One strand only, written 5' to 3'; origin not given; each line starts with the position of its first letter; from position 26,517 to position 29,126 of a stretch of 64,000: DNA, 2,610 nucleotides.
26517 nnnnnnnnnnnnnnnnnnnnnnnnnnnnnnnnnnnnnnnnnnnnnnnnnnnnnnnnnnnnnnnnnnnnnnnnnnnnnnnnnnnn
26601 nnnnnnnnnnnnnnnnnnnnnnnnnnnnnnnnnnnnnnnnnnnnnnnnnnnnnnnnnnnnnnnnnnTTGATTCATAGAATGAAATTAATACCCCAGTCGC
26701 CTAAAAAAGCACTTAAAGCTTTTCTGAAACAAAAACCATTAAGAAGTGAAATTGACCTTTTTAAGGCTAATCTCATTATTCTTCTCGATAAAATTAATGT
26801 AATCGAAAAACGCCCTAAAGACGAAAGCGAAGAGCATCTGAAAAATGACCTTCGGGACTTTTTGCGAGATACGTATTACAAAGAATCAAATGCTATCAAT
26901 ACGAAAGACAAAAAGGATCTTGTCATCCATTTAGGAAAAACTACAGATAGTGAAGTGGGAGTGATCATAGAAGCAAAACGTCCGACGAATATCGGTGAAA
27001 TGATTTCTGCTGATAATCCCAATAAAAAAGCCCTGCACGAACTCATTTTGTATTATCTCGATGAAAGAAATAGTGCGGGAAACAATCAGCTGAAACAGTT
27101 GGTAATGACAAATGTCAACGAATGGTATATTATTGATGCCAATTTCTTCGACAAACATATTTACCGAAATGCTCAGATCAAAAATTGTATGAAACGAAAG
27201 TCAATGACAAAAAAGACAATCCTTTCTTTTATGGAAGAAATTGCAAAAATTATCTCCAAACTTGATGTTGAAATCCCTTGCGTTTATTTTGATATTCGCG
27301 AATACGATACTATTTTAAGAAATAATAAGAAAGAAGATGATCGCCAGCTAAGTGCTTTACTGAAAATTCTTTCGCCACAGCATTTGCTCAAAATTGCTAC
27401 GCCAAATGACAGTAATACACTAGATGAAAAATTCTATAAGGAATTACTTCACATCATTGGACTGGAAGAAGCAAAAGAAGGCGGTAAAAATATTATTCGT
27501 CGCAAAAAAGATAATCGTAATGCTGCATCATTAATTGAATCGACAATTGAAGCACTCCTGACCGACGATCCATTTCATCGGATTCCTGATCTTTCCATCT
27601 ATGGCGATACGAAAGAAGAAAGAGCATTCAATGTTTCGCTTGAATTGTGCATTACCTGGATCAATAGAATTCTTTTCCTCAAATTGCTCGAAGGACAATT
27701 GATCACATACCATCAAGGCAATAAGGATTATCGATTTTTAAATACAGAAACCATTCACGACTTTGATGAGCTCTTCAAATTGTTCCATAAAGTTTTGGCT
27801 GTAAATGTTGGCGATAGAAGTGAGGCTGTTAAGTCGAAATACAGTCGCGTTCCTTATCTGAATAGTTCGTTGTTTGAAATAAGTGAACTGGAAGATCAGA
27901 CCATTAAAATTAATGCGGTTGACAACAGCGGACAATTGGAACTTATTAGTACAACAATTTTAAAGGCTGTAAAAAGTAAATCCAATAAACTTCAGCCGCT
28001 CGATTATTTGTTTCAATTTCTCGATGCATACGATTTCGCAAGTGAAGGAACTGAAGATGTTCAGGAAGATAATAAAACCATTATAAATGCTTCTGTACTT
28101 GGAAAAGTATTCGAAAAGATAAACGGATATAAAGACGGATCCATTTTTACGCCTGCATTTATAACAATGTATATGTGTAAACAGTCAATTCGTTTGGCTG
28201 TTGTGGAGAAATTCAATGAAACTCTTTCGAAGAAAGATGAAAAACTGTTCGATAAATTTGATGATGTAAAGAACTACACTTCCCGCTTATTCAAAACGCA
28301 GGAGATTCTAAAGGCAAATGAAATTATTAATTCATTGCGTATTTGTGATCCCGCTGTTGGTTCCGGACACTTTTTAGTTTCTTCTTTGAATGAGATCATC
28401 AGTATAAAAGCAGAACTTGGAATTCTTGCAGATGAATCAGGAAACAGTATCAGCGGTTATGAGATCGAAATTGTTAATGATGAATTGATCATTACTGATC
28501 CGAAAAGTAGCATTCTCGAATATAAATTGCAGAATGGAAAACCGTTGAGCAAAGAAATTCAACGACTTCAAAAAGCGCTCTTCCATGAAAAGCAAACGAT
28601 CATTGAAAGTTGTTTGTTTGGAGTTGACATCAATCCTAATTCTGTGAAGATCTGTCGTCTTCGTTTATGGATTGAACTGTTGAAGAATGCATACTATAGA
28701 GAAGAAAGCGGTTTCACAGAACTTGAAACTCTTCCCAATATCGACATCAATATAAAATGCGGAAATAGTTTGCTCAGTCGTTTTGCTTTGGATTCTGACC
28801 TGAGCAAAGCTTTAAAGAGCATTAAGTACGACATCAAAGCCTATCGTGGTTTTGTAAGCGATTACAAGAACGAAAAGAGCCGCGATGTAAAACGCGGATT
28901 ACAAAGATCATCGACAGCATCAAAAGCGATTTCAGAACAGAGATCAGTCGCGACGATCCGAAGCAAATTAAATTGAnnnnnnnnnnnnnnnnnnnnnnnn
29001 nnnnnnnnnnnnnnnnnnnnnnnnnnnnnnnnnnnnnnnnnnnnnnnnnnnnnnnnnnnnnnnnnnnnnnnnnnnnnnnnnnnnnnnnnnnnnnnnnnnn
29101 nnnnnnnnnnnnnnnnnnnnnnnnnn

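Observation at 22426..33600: Accessory island immediately downstream of ssrA (tmRNA)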

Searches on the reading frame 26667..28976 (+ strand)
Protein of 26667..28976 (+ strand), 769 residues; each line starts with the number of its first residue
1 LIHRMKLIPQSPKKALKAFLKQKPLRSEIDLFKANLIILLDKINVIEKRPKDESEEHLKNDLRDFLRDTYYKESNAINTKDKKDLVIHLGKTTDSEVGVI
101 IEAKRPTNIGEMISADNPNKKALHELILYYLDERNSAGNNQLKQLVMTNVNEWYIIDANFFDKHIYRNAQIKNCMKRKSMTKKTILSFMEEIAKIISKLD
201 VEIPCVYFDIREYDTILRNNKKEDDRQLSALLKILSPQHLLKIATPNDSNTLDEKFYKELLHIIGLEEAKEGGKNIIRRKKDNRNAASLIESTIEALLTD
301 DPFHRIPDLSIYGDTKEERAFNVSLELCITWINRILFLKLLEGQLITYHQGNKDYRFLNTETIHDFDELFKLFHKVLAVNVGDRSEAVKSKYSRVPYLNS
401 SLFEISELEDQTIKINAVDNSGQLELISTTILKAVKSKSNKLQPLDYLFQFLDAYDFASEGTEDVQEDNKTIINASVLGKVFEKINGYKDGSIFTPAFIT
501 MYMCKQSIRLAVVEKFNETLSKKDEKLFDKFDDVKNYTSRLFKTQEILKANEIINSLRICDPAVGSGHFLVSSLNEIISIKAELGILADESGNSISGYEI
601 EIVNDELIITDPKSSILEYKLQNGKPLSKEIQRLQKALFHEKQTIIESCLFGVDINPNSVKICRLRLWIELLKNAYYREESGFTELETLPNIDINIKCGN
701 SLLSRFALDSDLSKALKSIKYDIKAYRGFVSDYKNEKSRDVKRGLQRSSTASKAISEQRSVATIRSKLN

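Call 5: search_protein_families(library=pfam, proteins=[window:26667-28976:+], max_evalue=0.01)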
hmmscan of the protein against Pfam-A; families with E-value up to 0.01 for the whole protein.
window:26667-28976:+ (769 aa): 4 families
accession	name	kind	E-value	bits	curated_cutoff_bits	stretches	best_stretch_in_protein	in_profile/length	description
PF25120.1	DUF7814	-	3.9e-88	295.4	27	1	249-473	1-228/228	Domain of unknown function (DUF7814)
PF23653.1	DUF7149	-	2.9e-76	256.6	27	1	11-248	2-239/239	Domain of unknown function (DUF7149)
PF20473.4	MmeI_Mtase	-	1.2e-07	31.7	27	1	544-702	8-118/259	MmeI, DNA-methyltransferase domain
PF07669.17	Eco57I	-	5.2e-06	27.1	25.3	1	649-714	2-54/171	Eco57I restriction-modification methylase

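Call 24: search_protein_families(library=padloc, proteins=[window:26667-28976:+], max_evalue=0.01)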
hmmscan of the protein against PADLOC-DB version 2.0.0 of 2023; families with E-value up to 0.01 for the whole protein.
window:26667-28976:+ (769 aa): 27 families (the best 25 are shown)
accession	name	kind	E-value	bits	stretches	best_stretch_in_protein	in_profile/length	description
PDLC03612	REase_MTase_IIG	-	8.2e-178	592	1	13-737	9-684/1247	Type IIG restriction enzyme-methyltransferase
PDLC03596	REase_MTase_IIG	-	4.7e-17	59.3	2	623-714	565-651/1148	Type IIG restriction enzyme-methyltransferase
PDLC03604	REase_MTase_IIG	-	1e-16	58.2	1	548-704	382-503/1011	Type IIG restriction enzyme-methyltransferase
PDLC03628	REase_MTase_IIG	-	2.9e-14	50.1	1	549-704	487-629/1100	Type IIG restriction enzyme-methyltransferase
PDLC02643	DrmMI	-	2.3e-13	46.9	1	546-703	591-717/1347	DrmMI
PDLC02645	DrmMI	-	2.3e-11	40.7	1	545-674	583-693/772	DrmMI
PDLC03601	REase_MTase_IIG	-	1.1e-10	38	1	639-704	498-558/1110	Type IIG restriction enzyme-methyltransferase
PDLC02638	DrmMI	-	1.9e-10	37.5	1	548-709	591-722/935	DrmMI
PDLC02529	PglX|PglXI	-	1.1e-09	34.6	1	650-721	273-341/1189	PglX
PDLC02521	PglX|PglXI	-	1.1e-08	31.6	1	492-594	246-346/1174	PglX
PDLC02644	DrmMI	-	1.8e-08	30.8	1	543-710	97-234/988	DrmMI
PDLC03622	REase_MTase_IIG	-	1.9e-08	30.1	1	548-673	506-623/1524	Type IIG restriction enzyme-methyltransferase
PDLC03618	REase_MTase_IIG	-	4.1e-08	29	1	547-710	585-718/1429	Type IIG restriction enzyme-methyltransferase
PDLC03600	REase_MTase_IIG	-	3.7e-07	26.5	1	477-585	224-330/1205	Type IIG restriction enzyme-methyltransferase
PDLC02525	PglX|PglXI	-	6.8e-07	26.3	1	493-593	231-321/607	PglX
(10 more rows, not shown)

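Call 25: search_protein_families(library=ncbifam, proteins=[window:26667-28976:+], max_evalue=0.01)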
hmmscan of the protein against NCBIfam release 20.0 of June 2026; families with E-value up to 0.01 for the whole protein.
window:26667-28976:+ (769 aa): 3 families
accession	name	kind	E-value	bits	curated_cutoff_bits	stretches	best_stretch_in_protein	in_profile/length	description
NF033452.1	BREX_1_MTaseX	exception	2.6e-10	38.8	500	1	493-670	253-378/1210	BREX-1 system adenine-specific DNA-methyltransferase PglX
NF033451.1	BREX_2_MTaseX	equivalog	3.6e-08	31.6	400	1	649-745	268-354/1185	BREX-2 system adenine-specific DNA-methyltransferase PglX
NF033455.1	BREX_6_MTaseX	exception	2.1e-06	25.5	900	1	542-582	315-355/1319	BREX-6 system adenine-specific DNA-methyltransferase PglX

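Call 27: find_related_loci(query=window:26667-28973:+, collection=metagenome_contigs, flank=10000)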
Query window:26667-28973:+ (769 aa) in metagenome_contigs; peptide patterns used: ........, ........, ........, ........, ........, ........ (x = any residue, [..] = any of these).
600 stretches matched a pattern (row limit reached: there are more); 556 encode a relative of the query (tblastn E <= 1e-3); the best 80 are kept; 80 distinct loci.
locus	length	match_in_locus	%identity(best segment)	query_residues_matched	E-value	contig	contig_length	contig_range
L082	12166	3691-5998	98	1-769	0e+0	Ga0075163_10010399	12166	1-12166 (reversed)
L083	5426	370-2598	87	5-747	0e+0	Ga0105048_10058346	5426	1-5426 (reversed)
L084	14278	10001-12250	82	5-754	0e+0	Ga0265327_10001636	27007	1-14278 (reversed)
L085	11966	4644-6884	82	5-747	0e+0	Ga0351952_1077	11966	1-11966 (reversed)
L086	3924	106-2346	81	1-747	0e+0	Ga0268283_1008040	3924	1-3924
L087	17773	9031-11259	80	3-745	0e+0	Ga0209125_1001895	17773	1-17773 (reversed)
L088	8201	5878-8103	79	5-747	0e+0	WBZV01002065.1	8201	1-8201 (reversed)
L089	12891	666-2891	80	5-747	0e+0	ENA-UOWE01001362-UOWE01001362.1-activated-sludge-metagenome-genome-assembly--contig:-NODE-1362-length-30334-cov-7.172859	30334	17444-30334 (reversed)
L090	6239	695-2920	76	5-747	0e+0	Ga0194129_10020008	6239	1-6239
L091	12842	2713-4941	77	5-747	0e+0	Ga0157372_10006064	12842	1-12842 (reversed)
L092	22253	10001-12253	76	5-754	0e+0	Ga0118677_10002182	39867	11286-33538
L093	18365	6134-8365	76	1-745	0e+0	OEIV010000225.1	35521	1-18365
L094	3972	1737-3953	76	5-747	0e+0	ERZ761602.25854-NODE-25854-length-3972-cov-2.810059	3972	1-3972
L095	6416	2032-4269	75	5-747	0e+0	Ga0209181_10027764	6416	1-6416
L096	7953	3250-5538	73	5-769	0e+0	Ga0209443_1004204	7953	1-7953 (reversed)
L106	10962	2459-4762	61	5-769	0e+0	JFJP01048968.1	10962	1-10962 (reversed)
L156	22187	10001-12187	54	10-746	0e+0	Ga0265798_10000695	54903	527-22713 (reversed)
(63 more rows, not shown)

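Call 41: search_protein_families(library=pfam, proteins=[L082:7743-8207:+, L082:8195-8746:+, L082:8905-9375:+, L082:9380-9886:+, L156:13748-14335:-, L082:3691-7464:+], max_evalue=1)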
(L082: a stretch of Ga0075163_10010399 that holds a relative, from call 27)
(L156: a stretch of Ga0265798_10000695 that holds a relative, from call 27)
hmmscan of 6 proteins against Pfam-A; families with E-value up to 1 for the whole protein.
L082:7743-8207:+ (154 aa): 1 family
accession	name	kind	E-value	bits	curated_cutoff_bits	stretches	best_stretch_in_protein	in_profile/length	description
PF11650.14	P22_Tail-4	-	0.05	14.1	21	1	7-62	15-65/159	P22 tail accessory factor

L082:8195-8746:+ (183 aa): 3 families
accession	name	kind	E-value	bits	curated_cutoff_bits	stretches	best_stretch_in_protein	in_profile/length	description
PF18737.6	HEPN_MAE_28990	-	0.0041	17.8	26.8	1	122-181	135-193/211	MAE_28990/MAE_18760-like HEPN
PF09932.14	DUF2164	-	0.053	14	27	1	36-71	37-72/74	Uncharacterized conserved protein (DUF2164)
PF01813.22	ATP-synt_D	-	0.078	13.3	25.7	1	49-156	35-138/196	ATP synthase subunit D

L082:8905-9375:+ (156 aa): 0 families

L082:9380-9886:+ (168 aa): 0 families

L156:13748-14335:- (195 aa): 1 family
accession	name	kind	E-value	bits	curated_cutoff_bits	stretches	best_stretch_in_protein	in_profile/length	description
PF12950.13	TaqI_C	-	3.8e-16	59.8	26.5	1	57-137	38-118/118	TaqI-like C-terminal specificity domain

L082:3691-7464:+ (1257 aa): 6 families
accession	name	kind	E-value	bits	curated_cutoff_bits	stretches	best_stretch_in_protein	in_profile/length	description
PF25120.1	DUF7814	-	2.4e-88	296.1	27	1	249-473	1-228/228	Domain of unknown function (DUF7814)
PF23653.1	DUF7149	-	1.9e-80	270.3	27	1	11-248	2-239/239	Domain of unknown function (DUF7149)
PF07669.17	Eco57I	-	7.1e-40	137.3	25.3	1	649-939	2-171/171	Eco57I restriction-modification methylase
PF20473.4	MmeI_Mtase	-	9.8e-10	38.5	27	1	544-702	8-118/259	MmeI, DNA-methyltransferase domain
PF12950.13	TaqI_C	-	3.9e-08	34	26.5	1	1047-1201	1-118/118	TaqI-like C-terminal specificity domain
PF02384.22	N6_Mtase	-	1.1e-05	25.4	20.4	1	845-935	124-215/311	N-6 DNA Methylase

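Call 42: search_protein_families(library=padloc, proteins=[L082:7743-8207:+, L082:8195-8746:+, L082:8905-9375:+, L082:9380-9886:+], max_evalue=1)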
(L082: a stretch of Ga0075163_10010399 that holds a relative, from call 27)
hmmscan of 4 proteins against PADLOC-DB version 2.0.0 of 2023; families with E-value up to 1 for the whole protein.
L082:7743-8207:+ (154 aa): 0 families

L082:8195-8746:+ (183 aa): 1 family
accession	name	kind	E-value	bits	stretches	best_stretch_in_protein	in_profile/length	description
PDLC01687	Csx1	-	0.009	14.1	1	91-177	66-142/152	Csx1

L082:8905-9375:+ (156 aa): 0 families

L082:9380-9886:+ (168 aa): 0 families

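Call 48: find_homologous_proteins(query=L082:8195-8743:+, max_evalue=0.001)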
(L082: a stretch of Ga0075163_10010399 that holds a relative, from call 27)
Query L082:8195-8743:+ (183 aa): 38 proteins with E <= 0.001 among 138 candidates.
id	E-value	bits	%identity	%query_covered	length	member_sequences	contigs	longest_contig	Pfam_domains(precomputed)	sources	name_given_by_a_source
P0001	2.1e-108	378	99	100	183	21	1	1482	-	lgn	-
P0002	1.2e-79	284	70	100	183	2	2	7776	-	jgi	jgi:RiboL-PSP-HEPN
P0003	1.7e-79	284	71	100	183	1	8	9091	-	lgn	-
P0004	3.9e-78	279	68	100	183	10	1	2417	-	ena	-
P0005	6.0e-78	278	69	100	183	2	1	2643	PF18735.7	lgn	-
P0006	1.1e-77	278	72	100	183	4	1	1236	-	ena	-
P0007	1.6e-77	277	69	100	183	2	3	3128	-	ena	-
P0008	1.0e-76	274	70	100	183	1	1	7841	PF18735.7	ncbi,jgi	jgi:hypothetical protein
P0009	1.3e-75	271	67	100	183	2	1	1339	PF18735.7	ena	-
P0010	1.3e-75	271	70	99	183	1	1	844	-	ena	-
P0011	1.7e-74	267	67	100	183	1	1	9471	-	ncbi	-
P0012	3.5e-74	266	68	100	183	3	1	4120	-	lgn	-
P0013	5.5e-74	266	67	100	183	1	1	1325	-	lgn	-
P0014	5.8e-74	266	68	100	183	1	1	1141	-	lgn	-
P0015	8.4e-74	265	66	100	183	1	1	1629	-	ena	-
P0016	1.3e-73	264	64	100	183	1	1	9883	PF18735.7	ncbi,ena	-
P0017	2.9e-73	263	67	100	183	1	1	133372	-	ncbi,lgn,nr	ncbi:MAG: HEPN domain-containing protein [Arcicella sp.]|nr:HEPN domain-containing protein [Arcicell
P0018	4.9e-73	262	67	100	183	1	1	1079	PF18737.7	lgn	-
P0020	8.3e-72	258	66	100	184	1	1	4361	PF18737.7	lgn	-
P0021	2.1e-71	257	64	100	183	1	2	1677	PF18735.7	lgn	-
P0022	1.5e-69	251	66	100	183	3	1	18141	-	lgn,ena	-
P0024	5.3e-69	249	61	100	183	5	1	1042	PF18735.7,PF18737.7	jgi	jgi:hypothetical protein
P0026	1.1e-66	242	60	100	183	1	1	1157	PF18735.7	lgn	-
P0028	1.5e-64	235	62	100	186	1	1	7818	PF18735.7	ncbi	-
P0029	1.7e-62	228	66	88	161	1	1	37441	-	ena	-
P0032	1.4e-43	167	68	67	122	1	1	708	PF18735.7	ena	-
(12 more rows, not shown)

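Call 49: find_encoding_contigs(protein=P0017, flank=8000, max_places=2)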
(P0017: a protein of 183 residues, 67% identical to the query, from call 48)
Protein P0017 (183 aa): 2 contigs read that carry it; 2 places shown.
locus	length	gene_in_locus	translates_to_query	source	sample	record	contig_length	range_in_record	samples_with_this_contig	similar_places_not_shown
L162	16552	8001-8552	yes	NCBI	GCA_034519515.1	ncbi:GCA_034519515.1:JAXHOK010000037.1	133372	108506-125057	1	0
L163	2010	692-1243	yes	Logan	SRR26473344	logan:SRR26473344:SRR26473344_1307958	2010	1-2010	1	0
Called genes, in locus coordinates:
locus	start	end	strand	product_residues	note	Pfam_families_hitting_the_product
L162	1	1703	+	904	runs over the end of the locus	PF07719:TPR_2 (faint), PF13424:TPR_12 (faint), PF00515:TPR_1 (faint), PF12770:CHAT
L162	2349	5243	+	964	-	PF02347:GDC-P, PF01212:Beta_elim_lyase (weak), PF21478:GcvP2_C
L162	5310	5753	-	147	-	-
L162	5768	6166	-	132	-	-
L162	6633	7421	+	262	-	PF00486:Trans_reg_C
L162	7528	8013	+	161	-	-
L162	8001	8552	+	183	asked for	-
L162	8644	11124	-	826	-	PF03477:ATP-cone, PF00317:Ribonuc_red_lgN, PF02867:Ribonuc_red_lgC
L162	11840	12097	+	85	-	PF01197:Ribosomal_L31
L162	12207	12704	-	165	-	-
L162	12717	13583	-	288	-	PF01640:Peptidase_C10, PF13529:Peptidase_C39_2 (weak), PF01640:Peptidase_C10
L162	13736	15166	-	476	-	PF01637:ATPase_2, PF13173:AAA_14 (weak), PF13401:AAA_22 (faint)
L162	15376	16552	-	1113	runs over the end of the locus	PF01839:FG-GAP (faint), PF13517:FG-GAP_3, PF07593:UnbV_ASPIC, PF13517:FG-GAP_3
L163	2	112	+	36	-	?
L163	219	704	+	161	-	-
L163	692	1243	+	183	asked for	-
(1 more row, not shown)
